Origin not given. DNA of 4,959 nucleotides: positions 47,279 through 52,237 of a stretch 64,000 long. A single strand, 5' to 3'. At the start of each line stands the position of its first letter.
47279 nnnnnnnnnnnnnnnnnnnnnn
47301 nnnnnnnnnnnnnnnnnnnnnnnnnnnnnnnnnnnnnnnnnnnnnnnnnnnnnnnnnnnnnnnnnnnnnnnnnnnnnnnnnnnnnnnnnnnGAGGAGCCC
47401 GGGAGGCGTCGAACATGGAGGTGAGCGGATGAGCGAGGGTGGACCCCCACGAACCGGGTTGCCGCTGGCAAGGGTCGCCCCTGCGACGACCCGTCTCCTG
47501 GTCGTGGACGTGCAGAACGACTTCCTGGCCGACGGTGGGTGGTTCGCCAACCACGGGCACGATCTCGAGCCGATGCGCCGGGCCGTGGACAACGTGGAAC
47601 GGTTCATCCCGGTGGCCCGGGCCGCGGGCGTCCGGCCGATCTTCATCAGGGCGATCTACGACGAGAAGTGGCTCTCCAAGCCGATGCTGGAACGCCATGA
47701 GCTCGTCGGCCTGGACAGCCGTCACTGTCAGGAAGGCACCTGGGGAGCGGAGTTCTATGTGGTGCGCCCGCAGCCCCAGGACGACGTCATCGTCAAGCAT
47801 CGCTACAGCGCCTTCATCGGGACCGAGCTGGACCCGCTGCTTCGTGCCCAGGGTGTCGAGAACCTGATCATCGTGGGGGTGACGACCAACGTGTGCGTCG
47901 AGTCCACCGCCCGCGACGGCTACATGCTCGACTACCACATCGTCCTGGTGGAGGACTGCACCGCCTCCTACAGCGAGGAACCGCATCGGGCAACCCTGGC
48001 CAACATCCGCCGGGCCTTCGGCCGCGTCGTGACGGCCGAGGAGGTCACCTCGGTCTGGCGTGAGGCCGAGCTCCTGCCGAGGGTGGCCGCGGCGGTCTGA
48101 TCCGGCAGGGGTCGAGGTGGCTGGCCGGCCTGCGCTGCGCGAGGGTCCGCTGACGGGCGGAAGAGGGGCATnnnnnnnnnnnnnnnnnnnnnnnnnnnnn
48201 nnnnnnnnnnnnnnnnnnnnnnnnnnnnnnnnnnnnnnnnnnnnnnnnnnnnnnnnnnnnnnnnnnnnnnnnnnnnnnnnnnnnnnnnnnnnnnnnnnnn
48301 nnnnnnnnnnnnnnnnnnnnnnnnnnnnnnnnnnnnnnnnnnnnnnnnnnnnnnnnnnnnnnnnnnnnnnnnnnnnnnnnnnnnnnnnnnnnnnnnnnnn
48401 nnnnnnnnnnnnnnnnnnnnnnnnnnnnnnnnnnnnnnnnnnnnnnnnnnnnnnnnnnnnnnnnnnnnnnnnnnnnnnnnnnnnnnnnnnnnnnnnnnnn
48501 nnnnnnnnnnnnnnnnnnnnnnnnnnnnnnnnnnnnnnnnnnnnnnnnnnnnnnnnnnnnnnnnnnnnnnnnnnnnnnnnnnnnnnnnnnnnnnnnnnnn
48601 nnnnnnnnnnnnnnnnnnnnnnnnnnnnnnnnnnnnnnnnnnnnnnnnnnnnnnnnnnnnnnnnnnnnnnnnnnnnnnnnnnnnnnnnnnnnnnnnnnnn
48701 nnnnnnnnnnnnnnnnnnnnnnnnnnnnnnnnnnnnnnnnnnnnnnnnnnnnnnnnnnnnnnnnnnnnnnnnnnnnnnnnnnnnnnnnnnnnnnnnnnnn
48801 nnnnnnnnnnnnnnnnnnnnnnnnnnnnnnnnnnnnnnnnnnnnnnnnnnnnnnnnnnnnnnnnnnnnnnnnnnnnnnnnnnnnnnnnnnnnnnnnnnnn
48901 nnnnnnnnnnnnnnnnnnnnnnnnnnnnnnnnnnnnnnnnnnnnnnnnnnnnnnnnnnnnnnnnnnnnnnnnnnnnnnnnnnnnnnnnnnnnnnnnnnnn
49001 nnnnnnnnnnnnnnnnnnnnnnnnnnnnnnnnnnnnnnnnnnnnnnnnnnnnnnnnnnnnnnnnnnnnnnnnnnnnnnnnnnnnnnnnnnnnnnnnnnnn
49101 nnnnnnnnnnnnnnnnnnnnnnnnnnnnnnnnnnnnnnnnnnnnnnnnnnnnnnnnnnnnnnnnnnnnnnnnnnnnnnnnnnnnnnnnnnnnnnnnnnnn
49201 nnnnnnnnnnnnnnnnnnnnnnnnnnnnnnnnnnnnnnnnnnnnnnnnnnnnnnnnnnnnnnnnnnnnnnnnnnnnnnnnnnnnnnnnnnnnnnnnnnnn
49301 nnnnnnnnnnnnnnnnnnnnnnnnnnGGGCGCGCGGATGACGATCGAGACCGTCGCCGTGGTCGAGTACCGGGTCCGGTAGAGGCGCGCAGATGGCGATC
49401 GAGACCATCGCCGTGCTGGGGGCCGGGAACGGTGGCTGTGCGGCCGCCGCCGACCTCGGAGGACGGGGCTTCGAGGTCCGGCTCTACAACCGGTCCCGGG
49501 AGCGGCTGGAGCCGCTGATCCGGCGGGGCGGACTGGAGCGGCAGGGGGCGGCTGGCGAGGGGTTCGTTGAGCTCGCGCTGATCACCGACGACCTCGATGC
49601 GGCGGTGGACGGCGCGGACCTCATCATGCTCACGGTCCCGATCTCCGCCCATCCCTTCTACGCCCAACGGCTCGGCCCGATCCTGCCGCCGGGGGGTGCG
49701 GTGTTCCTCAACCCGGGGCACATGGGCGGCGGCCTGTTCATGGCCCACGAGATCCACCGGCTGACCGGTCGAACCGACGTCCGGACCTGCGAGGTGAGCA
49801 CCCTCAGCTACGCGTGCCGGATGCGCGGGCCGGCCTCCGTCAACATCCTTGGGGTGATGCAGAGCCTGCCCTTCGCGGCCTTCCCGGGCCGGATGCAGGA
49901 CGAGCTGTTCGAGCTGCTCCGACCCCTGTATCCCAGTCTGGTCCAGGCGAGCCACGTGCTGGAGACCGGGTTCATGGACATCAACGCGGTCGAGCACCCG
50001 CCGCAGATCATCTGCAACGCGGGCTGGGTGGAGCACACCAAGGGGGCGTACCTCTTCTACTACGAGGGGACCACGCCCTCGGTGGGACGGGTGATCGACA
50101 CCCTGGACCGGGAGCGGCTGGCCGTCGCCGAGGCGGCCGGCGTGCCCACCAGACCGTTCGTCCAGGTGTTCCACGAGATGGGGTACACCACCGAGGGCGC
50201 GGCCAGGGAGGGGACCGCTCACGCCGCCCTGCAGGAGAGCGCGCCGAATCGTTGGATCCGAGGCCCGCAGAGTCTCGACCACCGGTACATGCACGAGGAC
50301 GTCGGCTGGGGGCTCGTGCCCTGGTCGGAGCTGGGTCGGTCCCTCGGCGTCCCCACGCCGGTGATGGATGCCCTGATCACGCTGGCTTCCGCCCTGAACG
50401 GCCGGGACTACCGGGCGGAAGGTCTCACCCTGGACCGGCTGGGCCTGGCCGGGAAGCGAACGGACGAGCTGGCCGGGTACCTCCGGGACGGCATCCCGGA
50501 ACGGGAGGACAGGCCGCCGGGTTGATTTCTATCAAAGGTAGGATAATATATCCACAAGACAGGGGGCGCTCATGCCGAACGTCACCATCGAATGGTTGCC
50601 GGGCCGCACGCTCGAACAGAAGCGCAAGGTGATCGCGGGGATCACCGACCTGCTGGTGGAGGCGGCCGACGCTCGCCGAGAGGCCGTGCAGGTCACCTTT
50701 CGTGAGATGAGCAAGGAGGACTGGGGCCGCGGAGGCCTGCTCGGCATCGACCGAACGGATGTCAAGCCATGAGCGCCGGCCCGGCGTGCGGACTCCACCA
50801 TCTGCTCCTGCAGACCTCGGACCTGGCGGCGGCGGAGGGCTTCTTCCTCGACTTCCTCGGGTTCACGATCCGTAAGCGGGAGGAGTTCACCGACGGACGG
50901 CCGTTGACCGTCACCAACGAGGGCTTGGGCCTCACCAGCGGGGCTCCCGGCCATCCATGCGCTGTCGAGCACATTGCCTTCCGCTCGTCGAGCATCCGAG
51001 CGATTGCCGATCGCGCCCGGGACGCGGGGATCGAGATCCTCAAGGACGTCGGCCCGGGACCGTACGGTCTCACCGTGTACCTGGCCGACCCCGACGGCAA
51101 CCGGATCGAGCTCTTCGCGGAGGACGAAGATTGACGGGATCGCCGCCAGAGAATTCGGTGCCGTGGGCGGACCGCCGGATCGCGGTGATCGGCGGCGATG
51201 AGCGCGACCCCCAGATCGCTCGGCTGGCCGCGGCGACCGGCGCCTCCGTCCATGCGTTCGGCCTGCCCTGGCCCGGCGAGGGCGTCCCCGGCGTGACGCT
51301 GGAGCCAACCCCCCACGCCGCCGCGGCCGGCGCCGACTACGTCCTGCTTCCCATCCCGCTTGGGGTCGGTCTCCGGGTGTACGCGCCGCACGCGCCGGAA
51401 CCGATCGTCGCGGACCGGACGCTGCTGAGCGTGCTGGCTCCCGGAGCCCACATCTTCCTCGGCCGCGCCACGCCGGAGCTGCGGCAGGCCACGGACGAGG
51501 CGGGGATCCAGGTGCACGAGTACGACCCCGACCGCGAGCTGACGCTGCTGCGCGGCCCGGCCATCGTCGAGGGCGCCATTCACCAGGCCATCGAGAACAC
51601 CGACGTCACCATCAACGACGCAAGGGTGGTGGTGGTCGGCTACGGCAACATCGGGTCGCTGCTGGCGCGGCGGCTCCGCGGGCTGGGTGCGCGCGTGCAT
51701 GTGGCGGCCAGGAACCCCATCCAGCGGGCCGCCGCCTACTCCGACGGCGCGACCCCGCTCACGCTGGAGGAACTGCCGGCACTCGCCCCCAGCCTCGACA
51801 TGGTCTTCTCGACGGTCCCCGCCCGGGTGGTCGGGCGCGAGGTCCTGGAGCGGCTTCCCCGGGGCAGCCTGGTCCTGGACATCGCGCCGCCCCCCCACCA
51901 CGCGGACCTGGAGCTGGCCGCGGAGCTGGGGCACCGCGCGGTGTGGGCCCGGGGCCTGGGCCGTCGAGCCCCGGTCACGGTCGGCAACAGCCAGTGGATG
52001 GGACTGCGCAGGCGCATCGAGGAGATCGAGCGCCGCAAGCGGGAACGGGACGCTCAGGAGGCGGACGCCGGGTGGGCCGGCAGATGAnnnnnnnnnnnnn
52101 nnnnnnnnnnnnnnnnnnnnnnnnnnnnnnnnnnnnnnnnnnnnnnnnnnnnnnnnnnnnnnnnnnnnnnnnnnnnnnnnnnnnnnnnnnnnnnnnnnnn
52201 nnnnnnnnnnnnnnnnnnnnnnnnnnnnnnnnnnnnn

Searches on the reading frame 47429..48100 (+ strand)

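Call 77: search_protein_families(library=pfam, proteins=[window:47429-48100:+], max_evalue=0.00001)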
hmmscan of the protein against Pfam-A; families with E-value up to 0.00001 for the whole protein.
window:47429-48100:+ (223 aa): 1 family
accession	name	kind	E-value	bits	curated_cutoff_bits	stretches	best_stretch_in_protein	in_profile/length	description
PF00857.26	Isochorismatase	-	1.1e-46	159.6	27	1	23-205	3-175/175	Isochorismatase domain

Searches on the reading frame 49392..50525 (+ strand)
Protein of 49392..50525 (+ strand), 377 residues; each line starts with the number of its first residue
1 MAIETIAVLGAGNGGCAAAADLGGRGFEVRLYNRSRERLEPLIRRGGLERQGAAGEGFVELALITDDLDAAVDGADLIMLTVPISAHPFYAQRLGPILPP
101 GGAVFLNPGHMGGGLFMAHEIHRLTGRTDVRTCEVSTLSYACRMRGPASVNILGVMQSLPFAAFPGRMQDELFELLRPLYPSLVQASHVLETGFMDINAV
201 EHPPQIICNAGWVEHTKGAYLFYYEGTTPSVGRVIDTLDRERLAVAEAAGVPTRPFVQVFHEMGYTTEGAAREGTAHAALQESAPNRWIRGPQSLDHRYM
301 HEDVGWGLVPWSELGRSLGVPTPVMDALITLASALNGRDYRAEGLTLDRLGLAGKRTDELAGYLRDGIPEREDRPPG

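Call 77: search_protein_families(library=pfam, proteins=[window:49392-50525:+], max_evalue=0.00001)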
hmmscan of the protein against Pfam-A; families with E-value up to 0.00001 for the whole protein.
window:49392-50525:+ (377 aa): 2 families
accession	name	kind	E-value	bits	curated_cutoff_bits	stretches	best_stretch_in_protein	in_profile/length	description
PF02317.23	Octopine_DH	-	5.4e-41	140.5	30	1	186-335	2-149/150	NAD/NADP octopine/nopaline dehydrogenase, alpha-helical domain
PF01210.29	NAD_Gly3P_dh_N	-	1.2e-06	29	23.1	1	6-99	2-94/158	NAD-dependent glycerol-3-phosphate dehydrogenase N-terminus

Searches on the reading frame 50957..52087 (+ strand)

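Call 77: search_protein_families(library=pfam, proteins=[window:50957-52087:+], max_evalue=0.00001)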
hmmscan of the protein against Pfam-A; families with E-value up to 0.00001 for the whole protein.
window:50957-52087:+ (376 aa): 5 families
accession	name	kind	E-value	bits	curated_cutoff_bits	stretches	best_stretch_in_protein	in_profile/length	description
PF16924.11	DpaA_N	-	1.4e-18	67.5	29.2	1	74-189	1-115/116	Dipicolinate synthase subunit A N-terminal domain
PF02826.25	2-Hacid_dh_C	-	3.6e-09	36.7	25.1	1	215-309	30-126/178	D-isomer specific 2-hydroxyacid dehydrogenase, NAD binding domain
PF00670.27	AdoHcyase_NAD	-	5.9e-09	36.7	27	1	213-310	15-110/162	S-adenosyl-L-homocysteine hydrolase, NAD binding domain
PF01488.26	Shikimate_DH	-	2.4e-07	31.4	24.3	1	218-313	9-115/138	Shikimate / quinate 5-dehydrogenase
PF03807.23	F420_oxidored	-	5.7e-06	27.3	21.6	0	223-311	1-93/94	NADP oxidoreductase coenzyme F420-dependent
